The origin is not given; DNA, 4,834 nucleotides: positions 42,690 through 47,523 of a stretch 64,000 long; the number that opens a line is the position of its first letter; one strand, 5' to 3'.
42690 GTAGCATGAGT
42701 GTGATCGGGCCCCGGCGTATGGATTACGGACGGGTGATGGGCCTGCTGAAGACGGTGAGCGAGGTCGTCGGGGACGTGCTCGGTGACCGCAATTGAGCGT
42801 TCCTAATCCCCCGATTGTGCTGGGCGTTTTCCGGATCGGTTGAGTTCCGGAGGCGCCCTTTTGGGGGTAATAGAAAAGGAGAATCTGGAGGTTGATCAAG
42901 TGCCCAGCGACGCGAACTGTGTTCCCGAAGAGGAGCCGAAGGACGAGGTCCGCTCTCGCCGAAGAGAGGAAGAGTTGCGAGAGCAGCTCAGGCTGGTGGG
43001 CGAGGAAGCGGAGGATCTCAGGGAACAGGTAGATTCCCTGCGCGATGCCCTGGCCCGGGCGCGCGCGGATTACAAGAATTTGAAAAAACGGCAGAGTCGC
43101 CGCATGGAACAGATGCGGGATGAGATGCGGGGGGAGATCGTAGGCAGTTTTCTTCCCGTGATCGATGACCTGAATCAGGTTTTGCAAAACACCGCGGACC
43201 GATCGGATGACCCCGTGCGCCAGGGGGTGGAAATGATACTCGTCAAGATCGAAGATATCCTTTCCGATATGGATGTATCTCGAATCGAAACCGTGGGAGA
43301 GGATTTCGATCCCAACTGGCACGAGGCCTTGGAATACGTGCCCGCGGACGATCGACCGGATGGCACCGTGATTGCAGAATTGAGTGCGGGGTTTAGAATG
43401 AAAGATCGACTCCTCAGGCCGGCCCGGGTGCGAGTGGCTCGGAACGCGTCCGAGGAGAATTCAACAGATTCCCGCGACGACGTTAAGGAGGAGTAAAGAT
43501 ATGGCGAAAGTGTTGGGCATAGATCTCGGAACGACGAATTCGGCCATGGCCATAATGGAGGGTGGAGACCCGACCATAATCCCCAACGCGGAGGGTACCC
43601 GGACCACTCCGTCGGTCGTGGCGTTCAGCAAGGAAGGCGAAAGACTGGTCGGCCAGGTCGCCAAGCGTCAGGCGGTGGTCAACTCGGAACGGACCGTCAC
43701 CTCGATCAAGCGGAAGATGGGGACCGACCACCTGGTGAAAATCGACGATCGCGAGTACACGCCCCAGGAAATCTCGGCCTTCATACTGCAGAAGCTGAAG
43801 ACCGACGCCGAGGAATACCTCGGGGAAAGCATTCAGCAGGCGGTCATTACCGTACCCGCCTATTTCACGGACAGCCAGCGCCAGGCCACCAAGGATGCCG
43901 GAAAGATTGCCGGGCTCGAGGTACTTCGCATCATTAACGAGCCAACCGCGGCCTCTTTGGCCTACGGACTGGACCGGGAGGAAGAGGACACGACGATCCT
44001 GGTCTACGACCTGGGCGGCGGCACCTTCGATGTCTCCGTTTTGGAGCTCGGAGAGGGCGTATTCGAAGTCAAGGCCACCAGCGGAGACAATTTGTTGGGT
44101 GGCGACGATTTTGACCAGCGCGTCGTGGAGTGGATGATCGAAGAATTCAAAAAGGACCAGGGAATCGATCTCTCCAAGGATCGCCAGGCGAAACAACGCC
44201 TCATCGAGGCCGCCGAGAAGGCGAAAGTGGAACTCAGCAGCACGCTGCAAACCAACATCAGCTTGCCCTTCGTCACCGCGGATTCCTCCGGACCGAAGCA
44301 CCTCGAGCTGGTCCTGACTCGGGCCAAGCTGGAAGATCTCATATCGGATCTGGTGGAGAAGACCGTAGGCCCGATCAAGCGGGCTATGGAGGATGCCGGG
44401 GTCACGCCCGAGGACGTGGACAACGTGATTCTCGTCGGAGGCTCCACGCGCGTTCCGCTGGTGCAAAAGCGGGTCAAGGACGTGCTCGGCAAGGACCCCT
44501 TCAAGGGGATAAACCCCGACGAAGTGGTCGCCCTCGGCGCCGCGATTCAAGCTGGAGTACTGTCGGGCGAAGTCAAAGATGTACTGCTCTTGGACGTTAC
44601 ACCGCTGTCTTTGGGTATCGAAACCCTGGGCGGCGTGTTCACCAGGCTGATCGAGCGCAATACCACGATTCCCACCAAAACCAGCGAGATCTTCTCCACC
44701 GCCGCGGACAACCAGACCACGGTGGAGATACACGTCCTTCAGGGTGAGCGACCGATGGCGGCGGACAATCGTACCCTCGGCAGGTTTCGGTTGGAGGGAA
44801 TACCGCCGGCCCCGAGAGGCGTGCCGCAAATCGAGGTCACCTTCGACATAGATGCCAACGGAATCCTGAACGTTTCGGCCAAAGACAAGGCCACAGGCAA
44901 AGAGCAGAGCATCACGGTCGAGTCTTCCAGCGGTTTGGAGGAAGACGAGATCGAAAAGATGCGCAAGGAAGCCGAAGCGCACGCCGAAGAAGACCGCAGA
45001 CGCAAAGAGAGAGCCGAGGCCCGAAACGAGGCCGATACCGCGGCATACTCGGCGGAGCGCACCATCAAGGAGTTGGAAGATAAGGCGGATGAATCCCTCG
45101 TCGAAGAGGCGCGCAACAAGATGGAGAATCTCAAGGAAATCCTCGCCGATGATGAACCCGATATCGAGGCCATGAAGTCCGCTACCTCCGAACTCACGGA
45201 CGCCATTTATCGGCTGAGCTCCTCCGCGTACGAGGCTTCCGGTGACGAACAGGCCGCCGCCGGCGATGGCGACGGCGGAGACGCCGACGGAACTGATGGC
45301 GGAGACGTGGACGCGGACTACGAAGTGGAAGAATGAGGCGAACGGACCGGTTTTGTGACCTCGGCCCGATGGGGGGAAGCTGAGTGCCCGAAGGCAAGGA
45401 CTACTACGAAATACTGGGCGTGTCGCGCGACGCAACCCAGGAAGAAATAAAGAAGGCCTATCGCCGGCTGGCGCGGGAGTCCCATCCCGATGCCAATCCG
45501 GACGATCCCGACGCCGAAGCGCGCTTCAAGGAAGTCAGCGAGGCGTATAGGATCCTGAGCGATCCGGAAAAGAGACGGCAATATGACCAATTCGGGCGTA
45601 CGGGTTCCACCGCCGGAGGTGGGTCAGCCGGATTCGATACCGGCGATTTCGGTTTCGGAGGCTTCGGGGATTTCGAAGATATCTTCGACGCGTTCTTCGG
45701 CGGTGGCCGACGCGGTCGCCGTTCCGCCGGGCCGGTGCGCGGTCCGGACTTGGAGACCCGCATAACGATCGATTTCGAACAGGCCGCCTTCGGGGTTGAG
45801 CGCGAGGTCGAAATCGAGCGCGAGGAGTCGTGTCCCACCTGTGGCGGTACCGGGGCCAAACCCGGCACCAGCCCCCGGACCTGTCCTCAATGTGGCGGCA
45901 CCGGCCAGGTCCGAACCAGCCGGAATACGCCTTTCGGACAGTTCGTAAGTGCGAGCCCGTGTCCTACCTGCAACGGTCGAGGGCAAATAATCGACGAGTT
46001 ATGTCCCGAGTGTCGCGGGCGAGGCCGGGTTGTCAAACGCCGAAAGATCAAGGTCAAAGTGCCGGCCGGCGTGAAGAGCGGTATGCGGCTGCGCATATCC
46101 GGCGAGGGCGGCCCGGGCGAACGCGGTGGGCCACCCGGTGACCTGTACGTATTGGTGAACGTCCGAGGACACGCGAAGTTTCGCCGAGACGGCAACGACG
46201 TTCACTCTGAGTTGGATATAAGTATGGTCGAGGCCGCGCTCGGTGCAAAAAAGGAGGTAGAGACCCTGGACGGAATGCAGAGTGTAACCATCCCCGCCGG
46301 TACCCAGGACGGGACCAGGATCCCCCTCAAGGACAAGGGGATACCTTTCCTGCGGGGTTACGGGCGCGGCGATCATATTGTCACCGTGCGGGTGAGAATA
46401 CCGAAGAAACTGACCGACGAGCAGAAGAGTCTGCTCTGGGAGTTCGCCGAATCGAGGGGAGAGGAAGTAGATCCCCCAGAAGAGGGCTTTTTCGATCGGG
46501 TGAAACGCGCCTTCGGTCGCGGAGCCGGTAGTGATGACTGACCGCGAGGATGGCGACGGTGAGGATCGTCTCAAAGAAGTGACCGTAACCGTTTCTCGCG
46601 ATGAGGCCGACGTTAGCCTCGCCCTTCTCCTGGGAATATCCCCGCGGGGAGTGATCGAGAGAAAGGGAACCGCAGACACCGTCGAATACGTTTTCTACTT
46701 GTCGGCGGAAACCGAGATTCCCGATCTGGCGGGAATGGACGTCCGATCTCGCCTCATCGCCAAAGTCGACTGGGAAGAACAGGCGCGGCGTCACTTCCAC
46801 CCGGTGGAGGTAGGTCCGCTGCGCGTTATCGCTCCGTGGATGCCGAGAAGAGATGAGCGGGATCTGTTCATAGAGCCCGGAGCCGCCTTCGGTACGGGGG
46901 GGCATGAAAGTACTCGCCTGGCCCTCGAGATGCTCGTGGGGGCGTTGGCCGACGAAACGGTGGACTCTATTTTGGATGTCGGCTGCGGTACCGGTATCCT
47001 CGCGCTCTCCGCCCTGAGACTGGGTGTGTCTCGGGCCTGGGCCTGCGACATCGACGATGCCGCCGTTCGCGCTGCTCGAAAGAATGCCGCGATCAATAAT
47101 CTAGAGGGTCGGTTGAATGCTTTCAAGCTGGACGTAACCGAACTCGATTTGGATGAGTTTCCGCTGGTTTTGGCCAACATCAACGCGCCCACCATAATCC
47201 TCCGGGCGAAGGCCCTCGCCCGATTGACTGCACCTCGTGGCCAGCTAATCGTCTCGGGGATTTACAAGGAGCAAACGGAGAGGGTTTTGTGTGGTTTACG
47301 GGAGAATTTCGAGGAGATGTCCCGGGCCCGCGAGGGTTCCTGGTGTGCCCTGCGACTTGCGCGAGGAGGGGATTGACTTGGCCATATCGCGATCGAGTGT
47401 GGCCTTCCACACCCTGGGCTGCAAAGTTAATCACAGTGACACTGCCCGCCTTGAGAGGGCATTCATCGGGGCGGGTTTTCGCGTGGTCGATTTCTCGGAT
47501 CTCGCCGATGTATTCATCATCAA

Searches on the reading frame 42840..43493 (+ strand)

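Call 21: search_protein_families(library=pfam, proteins=[window:42840-43493:+], max_evalue=0.00001)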
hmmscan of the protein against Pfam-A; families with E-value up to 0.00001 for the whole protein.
window:42840-43493:+ (218 aa): 1 family
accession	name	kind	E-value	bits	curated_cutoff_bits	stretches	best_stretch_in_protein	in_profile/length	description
PF01025.24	GrpE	-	3.7e-41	141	25.8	1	41-200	4-164/165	GrpE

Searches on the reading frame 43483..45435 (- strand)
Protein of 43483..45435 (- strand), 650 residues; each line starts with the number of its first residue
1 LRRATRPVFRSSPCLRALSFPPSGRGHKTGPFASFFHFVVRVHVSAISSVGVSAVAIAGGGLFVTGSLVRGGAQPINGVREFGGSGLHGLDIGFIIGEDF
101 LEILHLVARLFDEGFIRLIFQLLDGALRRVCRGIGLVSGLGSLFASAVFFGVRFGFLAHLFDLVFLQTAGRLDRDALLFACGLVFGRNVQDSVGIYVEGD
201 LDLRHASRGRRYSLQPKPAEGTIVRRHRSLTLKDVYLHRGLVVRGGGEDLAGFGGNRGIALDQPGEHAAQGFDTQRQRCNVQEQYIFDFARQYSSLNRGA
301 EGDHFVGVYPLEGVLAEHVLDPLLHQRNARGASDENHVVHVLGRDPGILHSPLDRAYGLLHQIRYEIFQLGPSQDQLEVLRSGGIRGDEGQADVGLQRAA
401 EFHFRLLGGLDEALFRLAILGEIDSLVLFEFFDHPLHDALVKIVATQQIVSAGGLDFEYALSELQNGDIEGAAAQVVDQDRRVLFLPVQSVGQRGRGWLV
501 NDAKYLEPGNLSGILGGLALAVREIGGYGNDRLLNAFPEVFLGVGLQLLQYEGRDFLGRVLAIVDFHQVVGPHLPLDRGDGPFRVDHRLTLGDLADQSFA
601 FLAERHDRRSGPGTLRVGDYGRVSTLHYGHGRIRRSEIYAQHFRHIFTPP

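Call 21: search_protein_families(library=pfam, proteins=[window:43483-45435:-], max_evalue=0.00001)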
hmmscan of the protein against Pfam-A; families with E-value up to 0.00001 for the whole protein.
window:43483-45435:- (650 aa): 1 family
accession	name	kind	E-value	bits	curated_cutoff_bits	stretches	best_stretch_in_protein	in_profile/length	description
PF10712.14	NAD-GH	-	2.5e-144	482.4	22.8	2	117-570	23-477/576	NAD-specific glutamate dehydrogenase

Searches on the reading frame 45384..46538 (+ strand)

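Call 21: search_protein_families(library=pfam, proteins=[window:45384-46538:+], max_evalue=0.00001)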
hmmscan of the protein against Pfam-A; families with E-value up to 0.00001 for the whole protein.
window:45384-46538:+ (385 aa): 4 families
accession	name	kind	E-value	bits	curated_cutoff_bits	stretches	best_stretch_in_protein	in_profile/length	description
PF01556.23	DnaJ_C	-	4.4e-49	166.8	26.6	1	123-340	1-152/152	DnaJ C terminal domain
PF00226.36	DnaJ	-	8.2e-30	103.1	27.8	1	6-68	1-63/63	DnaJ domain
PF00684.25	DnaJ_CXXCXGXG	-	1.2e-18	67.6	32.7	1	150-214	1-65/65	DnaJ central domain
PF15777.11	Anti-TRAP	-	7.9e-07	29.4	32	0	146-180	9-46/59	Tryptophan RNA-binding attenuator protein inhibitory protein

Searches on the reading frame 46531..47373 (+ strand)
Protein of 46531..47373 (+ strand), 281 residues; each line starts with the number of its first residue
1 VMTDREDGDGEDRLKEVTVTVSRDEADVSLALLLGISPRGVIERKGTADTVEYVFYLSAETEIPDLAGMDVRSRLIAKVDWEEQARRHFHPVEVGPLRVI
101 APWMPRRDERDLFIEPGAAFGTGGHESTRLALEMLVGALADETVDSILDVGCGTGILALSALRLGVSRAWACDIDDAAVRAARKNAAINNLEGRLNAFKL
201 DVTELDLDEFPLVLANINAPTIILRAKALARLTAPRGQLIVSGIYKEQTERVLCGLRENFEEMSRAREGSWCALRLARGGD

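Call 22: search_protein_families(library=pfam, proteins=[window:46531-47373:+], max_evalue=0.00001)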
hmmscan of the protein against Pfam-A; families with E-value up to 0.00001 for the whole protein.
window:46531-47373:+ (281 aa): 6 families
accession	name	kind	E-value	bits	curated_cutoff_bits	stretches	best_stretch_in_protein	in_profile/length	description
PF06325.19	PrmA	-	7.1e-50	170.6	22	1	59-276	75-293/296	Ribosomal protein L11 methyltransferase (PrmA)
PF05175.20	MTS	-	4.5e-10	39.9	23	1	133-216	21-105/170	Methyltransferase small domain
PF13649.12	Methyltransf_25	-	4.8e-10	40.4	27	1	147-217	1-72/97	Methyltransferase domain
PF13847.12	Methyltransf_31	-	2.5e-07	30.9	27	1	146-248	6-114/145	Methyltransferase domain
PF08241.18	Methyltransf_11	-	4.5e-07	30.9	21.2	1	148-240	1-94/95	Methyltransferase domain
PF08242.18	Methyltransf_12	-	5.1e-06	27.6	30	0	148-216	1-72/98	Methyltransferase domain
